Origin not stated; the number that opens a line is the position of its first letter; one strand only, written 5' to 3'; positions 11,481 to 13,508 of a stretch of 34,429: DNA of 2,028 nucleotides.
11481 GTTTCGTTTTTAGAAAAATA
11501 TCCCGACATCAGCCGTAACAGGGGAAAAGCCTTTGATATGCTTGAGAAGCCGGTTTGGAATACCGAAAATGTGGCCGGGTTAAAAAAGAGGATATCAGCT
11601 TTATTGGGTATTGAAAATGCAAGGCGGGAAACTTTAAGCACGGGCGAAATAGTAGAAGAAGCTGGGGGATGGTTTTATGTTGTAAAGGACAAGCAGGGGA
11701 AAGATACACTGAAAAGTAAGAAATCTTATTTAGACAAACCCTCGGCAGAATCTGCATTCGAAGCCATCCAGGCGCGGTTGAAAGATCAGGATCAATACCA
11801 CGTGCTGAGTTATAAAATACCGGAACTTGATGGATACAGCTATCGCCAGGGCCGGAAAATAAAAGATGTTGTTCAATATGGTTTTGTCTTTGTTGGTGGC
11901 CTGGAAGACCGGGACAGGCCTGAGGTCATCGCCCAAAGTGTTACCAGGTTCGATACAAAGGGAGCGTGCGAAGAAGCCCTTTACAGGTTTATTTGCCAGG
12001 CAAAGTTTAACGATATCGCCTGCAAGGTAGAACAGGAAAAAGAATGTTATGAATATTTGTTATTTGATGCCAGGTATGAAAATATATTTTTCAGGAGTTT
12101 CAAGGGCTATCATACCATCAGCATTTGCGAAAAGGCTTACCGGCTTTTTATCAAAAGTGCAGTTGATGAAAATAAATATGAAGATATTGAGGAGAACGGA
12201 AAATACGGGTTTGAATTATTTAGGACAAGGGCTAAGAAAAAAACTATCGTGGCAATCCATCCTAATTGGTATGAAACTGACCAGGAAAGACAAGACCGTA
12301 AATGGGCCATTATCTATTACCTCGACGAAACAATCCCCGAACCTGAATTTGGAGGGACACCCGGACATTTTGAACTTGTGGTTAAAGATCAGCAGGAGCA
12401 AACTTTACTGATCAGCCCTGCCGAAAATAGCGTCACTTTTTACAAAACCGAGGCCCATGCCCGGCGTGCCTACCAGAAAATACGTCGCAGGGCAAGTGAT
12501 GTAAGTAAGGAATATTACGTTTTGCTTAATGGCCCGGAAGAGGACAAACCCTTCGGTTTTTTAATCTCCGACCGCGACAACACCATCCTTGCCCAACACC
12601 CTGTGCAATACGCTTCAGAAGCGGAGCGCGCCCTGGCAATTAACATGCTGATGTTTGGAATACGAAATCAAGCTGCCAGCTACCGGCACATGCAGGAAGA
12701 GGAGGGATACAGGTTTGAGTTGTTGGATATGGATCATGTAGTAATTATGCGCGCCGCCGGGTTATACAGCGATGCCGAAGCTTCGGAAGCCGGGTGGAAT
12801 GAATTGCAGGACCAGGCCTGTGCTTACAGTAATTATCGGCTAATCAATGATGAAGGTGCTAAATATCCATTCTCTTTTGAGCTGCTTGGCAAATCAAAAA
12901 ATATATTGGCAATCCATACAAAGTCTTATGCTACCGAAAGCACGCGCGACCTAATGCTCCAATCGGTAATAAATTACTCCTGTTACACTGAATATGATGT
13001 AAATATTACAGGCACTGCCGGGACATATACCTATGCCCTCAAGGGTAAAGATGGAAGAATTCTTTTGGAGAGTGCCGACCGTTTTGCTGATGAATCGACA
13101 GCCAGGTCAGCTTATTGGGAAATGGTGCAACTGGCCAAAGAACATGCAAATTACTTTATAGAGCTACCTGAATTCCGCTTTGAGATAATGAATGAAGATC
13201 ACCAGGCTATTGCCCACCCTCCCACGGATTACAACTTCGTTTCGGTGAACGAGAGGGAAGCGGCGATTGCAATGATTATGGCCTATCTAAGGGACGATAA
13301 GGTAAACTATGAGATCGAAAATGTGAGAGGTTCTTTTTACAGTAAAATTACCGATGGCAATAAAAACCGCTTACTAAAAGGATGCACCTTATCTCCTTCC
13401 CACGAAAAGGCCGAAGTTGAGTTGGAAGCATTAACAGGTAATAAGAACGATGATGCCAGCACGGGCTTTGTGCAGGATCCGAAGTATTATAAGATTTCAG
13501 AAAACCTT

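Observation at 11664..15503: About 20 degenerate YegP/DUF1508-like modules inserted in the Cis12-like wedge protein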

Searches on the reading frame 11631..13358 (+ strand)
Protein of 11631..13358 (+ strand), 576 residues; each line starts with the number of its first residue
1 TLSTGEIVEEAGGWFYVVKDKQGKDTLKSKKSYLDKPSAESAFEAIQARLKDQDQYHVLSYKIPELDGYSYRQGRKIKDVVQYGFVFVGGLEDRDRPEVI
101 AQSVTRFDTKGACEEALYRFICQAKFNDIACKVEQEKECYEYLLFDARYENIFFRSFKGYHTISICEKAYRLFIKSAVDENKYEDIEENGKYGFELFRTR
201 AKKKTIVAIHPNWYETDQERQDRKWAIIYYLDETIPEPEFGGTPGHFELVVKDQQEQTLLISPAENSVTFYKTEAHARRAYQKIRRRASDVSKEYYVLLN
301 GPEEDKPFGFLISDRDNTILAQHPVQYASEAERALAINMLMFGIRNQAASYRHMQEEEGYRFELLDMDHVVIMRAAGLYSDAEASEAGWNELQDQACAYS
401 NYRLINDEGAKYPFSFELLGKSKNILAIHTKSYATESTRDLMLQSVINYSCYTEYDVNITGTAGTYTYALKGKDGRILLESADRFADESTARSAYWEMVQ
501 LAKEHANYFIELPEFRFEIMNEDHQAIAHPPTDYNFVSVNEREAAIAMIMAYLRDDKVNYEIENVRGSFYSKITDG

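Call 33: predict_structure(alignment_id=A2)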
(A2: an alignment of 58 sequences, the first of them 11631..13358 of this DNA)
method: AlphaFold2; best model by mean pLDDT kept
length: 576 residues; sequences in the alignment: 58
mean_pLDDT: 91.3   pTM: 0.71
mean pLDDT of the five models: 91.3, 91.1, 90.9, 90.2, 90.1
residues with pLDDT >= 90: 451; 70-90: 86; 50-70: 26; < 50: 13
segments of 3 or more residues with pLDDT < 50: 66-76
pLDDT, mean of each block of 10 residues (from residue 1): 73 90 89 93 88 88 56 51 87 70 90 87 79 77 95 95 94 95 97 95 93 97 97 92 96 96 94 96 97 96 88 97 96 96 95 95 96 97 97 96 96 97 97 96 96 95 97 94 96 97 98 96 97 96 98 95 78 62
secondary structure, 60 per line:
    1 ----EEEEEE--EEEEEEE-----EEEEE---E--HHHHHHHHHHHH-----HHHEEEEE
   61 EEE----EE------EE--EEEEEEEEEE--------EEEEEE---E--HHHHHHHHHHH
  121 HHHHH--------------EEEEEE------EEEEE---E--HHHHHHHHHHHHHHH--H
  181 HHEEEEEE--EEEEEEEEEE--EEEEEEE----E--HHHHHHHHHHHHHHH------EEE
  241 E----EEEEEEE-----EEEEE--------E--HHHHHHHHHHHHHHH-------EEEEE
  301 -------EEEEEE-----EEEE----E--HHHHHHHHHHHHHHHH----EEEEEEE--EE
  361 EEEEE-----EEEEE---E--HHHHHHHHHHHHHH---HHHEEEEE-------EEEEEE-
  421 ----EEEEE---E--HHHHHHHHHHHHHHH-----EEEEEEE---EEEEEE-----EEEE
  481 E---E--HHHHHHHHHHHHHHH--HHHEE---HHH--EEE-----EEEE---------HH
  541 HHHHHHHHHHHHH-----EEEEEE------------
elements in order: E5-10 E13-19 E25-29 H36-47 E56-63 E80-89 E98-103 H110-125 E140-145 E152-156 H163-177 E183-188 E191-200 E203-209 H217-231 E238-241 E246-252 E258-262 H274-288 E296-300 E308-313 E319-322 H330-345 E350-356 E359-365 E371-375 H382-395 E402-406 E414-419 E425-429 H436-450 E456-462 E466-471 E477-481 H488-502 E518-520 E526-529 H539-553 E559-564

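Call 37: fold_search(model_id=the predicted structure, library=pdb)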
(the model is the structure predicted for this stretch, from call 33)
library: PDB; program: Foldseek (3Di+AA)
matches with E <= 10: 714; with E <= 0.001: 2
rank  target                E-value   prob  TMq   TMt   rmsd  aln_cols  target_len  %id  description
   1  7b5h_AD               5.7e-12  1.00  0.16  0.09  33.6       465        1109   13  Cryo-EM structure of the contractile injection system base plate from Anabaena PCC7120 (released 2022-02-23)
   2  2k8e_MODEL_1_A        2.3e-04  1.00  0.16  0.74   2.1       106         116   20  Solution NMR Structure of protein of unknown function yegP from E. coli. Ontario Center for Structural Proteom (released 2008-10-14)
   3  2k49_MODEL_1_A        1.7e-03  1.00  0.16  0.73   2.2       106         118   19  Solution NMR structure of UPF0339 protein SO3888 from Shewanella oneidensis. Northeast Structural Genomics Con (released 2008-07-08)
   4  6saw_A                2.0e-03  0.13  0.07  0.10  30.7       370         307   11  Chromophore binding domain of bacteriophytochrome linked diguanylyl cyclase from Idiomarina species A28L (dimeric Pfr- (released 2019-12-11)
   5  8u65_A                4.5e-03  0.13  0.06  0.07  34.6       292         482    8  Cryo-EM structure of PsBphP in Pfr state, splayed PSM only (released 2024-08-21)
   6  5nwn_D                9.5e-03  0.15  0.09  0.10  26.1       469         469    8  Deinococcus radiodurans BphP PAS-GAF-PHY Y263F mutant, dark (released 2018-04-18)
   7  8u62_A                1.1e-02  0.10  0.08  0.09  30.4       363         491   10  Cryo-EM structure of PsBphP in Pfr state, Dimer of Dimers FL (released 2024-08-21)
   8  5nwn_C                1.5e-02  0.13  0.09  0.10  26.2       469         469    8  Deinococcus radiodurans BphP PAS-GAF-PHY Y263F mutant, dark (released 2018-04-18)
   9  5llx_B                1.7e-02  0.07  0.06  0.05  34.3       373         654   12  Bacteriophytochrome activated diguanylyl cyclase from Idiomarina species A28L with GTP bound (released 2017-03-15)
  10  9kp3_A                1.8e-02  0.15  0.07  0.11  17.8       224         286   10  Ligand binding domain of Pseudomonas Aeruginosa PAO1 chemoreceptor TlpQ in complex with MHF (released 2025-11-26)
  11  8upk_A                2.0e-02  0.09  0.08  0.07  30.9       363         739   10  Pr/Pfr heterodimer (hybrid) state of Stigmatella aurantiaca bacteriophytochrome 2 (released 2024-09-25)
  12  8u62_B                2.2e-02  0.13  0.09  0.10  30.8       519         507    8  Cryo-EM structure of PsBphP in Pfr state, Dimer of Dimers FL (released 2024-08-21)
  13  9naa_A                2.4e-02  0.09  0.07  0.11  24.5       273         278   11  Unusual structure of a bacteriophytochrome fragment derived from full length SaBphP2 (released 2025-05-14)
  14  4q0i                  2.6e-02  0.12  0.09  0.13  20.8       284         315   10  Deinococcus radiodurans BphP PAS-GAF D207A mutant (released 2014-07-16)
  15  3c2w_G                2.8e-02  0.23  0.11  0.12  16.8       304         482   10  Crystal structure of the photosensory core domain of P. aeruginosa bacteriophytochrome PaBphP in the Pfr state (released 2008-09-23)
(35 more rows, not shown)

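Call 72: fold_search(model_id=the predicted structure, library=viral)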
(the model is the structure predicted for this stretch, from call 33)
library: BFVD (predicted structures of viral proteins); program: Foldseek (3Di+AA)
matches with E <= 10: 773; with E <= 0.001: 0
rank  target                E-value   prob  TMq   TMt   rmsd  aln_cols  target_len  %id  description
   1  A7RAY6                1.9e-03  0.07  0.07  0.05  37.5       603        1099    7  (no name in the UniProt tables at hand)
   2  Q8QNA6                2.3e-03  0.09  0.06  0.04  40.4       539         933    8  histidine kinase [Ectocarpus siliculosus virus 1 (isolate New Zealand/Kaikoura/1988)]
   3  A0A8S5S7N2            5.1e-03  0.30  0.08  0.17  28.8       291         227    8  Uncharacterized protein [Siphoviridae sp. ctBAZ2]
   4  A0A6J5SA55            6.0e-03  0.12  0.07  0.04  29.9       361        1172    9  Gene product 88 domain-containing protein [uncultured Caudovirales phage]
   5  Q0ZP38                6.7e-03  0.12  0.07  0.10  38.2       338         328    7  Uncharacterized protein [Neodiprion abietis nucleopolyhedrovirus]
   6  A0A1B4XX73            1.1e-02  1.00  0.14  0.68   4.4       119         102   14  Uncharacterized protein [Tenacibaculum phage pT24]
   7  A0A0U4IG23            1.9e-02  0.20  0.07  0.10  19.4       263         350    8  (no name in the UniProt tables at hand)
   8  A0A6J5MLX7            2.3e-02  0.07  0.07  0.06  29.9       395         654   11  Uncharacterized protein [uncultured Caudovirales phage]
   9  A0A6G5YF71            2.9e-02  0.08  0.09  0.06  38.7       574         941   11  (no name in the UniProt tables at hand)
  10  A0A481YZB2            3.5e-02  0.12  0.07  0.14  42.1       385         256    8  Uncharacterized protein [Mimivirus LCMiAC01]
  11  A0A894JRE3            4.4e-02  0.06  0.07  0.10  26.1       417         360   10  (no name in the UniProt tables at hand)
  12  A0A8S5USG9            4.4e-02  0.06  0.07  0.10  36.3       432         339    9  Uncharacterized protein [Myoviridae sp. ctijX18]
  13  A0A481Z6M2            5.2e-02  0.08  0.08  0.06  24.8       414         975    8  Uncharacterized protein [Pithovirus LCPAC302]
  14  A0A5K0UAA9            5.5e-02  0.15  0.09  0.11  20.6       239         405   12  GIY-YIG nuclease [Yasminevirus sp. GU-2018]
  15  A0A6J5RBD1            5.5e-02  0.06  0.09  0.05  36.8       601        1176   10  Large polyvalent protein-associated domain-containing protein (Fragment) [uncultured Caudovirales phage]
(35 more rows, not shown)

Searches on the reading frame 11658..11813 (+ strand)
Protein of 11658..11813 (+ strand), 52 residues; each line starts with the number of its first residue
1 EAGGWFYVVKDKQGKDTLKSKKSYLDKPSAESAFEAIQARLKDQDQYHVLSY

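Call 19: search_solved_structures(query=A1, max_evalue=10, show_alignments=3)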
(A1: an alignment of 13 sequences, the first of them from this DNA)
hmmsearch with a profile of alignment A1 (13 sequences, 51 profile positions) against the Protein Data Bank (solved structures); distinct sequences matched with E-value up to 10: 14.
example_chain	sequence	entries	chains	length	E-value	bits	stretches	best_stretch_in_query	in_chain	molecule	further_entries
7b5h_AD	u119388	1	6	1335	6.4e-14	54.6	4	5-41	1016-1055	All3315 protein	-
2k8e_A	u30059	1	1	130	2.7e-07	33.4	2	3-38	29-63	UPF0339 protein yegP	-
2k49_A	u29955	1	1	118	0.01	18.7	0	7-38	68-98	UPF0339 protein SO_3888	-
6tmf_d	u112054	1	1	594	0.073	16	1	13-44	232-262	ATPase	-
2z8u_A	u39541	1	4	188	0.41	13.6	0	26-49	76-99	TATA-box-binding protein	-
4ky3_A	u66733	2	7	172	0.41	13.6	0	25-47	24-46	designed protein OR327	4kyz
1z1d_B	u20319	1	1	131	0.64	13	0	3-21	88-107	Large T antigen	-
4fgn_A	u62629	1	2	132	0.65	12.9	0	3-21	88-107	Large T antigen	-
2ipr_A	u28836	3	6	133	0.67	12.9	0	3-21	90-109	large T antigen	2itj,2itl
1tbd_A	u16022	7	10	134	0.69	12.9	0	3-21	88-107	SV40 T-ANTIGEN | Large T antigen | SV40 T ANTIGEN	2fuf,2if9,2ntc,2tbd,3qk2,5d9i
3ozx_A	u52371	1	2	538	0.86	12.6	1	13-44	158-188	RNase L inhibitor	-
11kk_A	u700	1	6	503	1.4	11.9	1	21-38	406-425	HerA like helicase YjgR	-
8heq_B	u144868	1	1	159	1.5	11.8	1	28-47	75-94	Anti-sigma-I factor RsgI2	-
8hdj_B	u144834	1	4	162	1.6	11.7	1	28-47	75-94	Anti-sigma-I factor RsgI2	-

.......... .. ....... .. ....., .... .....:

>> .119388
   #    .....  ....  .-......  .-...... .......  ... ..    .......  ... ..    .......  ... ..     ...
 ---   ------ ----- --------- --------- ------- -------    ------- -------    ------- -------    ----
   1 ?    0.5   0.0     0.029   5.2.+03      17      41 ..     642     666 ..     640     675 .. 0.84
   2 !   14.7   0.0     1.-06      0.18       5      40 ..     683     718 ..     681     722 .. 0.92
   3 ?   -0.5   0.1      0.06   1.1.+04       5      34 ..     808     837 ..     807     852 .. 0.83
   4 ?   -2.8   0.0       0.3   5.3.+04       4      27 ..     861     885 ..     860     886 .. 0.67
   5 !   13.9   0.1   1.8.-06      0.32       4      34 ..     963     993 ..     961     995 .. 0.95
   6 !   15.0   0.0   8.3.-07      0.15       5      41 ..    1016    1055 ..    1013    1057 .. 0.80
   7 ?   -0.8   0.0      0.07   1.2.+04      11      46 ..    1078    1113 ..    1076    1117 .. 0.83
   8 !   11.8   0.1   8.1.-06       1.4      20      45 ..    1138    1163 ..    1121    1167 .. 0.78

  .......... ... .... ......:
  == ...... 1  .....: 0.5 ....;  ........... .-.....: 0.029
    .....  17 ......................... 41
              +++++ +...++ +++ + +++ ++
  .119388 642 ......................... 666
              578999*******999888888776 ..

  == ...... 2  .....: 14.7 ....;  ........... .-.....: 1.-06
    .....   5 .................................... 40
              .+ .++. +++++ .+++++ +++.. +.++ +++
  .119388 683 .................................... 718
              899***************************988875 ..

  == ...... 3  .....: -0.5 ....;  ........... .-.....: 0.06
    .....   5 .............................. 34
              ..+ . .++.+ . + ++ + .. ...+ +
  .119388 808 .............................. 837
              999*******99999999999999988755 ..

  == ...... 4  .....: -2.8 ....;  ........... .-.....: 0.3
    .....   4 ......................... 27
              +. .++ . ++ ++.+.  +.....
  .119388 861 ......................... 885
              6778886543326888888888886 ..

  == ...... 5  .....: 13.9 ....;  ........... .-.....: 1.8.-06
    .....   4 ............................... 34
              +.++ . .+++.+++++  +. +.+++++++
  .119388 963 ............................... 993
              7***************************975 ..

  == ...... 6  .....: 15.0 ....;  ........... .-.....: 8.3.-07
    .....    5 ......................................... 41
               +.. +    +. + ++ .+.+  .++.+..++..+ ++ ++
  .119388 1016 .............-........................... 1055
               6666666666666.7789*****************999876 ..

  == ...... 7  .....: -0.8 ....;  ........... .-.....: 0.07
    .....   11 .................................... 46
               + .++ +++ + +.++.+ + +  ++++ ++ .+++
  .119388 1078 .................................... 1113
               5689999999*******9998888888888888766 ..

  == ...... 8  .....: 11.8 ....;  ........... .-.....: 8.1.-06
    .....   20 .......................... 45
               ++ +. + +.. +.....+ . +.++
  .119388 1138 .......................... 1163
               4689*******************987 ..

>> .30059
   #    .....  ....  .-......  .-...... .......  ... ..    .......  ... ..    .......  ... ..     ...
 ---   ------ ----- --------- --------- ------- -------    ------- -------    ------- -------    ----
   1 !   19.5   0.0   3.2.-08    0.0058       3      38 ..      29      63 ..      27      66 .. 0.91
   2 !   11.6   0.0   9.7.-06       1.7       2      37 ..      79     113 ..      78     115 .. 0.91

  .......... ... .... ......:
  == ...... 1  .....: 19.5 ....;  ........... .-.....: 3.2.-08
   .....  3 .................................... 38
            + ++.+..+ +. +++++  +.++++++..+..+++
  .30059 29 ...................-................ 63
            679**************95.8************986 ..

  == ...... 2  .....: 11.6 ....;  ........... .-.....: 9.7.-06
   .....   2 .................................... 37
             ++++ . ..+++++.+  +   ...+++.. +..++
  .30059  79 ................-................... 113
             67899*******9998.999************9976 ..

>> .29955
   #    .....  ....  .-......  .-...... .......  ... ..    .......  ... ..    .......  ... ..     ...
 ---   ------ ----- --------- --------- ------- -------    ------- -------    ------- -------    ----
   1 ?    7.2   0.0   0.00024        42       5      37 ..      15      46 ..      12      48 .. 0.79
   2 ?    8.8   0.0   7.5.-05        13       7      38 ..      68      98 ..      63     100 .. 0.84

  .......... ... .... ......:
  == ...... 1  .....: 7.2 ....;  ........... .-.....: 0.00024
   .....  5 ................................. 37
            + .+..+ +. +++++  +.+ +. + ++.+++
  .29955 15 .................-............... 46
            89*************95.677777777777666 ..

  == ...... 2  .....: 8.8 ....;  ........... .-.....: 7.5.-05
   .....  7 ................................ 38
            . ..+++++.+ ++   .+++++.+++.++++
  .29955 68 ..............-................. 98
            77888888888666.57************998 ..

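Call 20: search_protein_families(library=pfam, alignment_id=A1, max_evalue=10)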
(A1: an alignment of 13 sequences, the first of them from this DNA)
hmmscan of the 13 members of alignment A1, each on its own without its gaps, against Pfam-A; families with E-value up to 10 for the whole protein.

A. member 1, seq(52 aa): 0 families

B. families by the number of members that match (of 13 scanned): 4 families
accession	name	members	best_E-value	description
PF07411.17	DUF1508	1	0.026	Domain of unknown function (DUF1508)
PF07367.17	FB_lectin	1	0.054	Fungal fruit body lectin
PF24997.1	PSF1_C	1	0.056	PSF1 C-terminal domain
PF04955.18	HupE_UreJ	1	0.24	HupE / UreJ protein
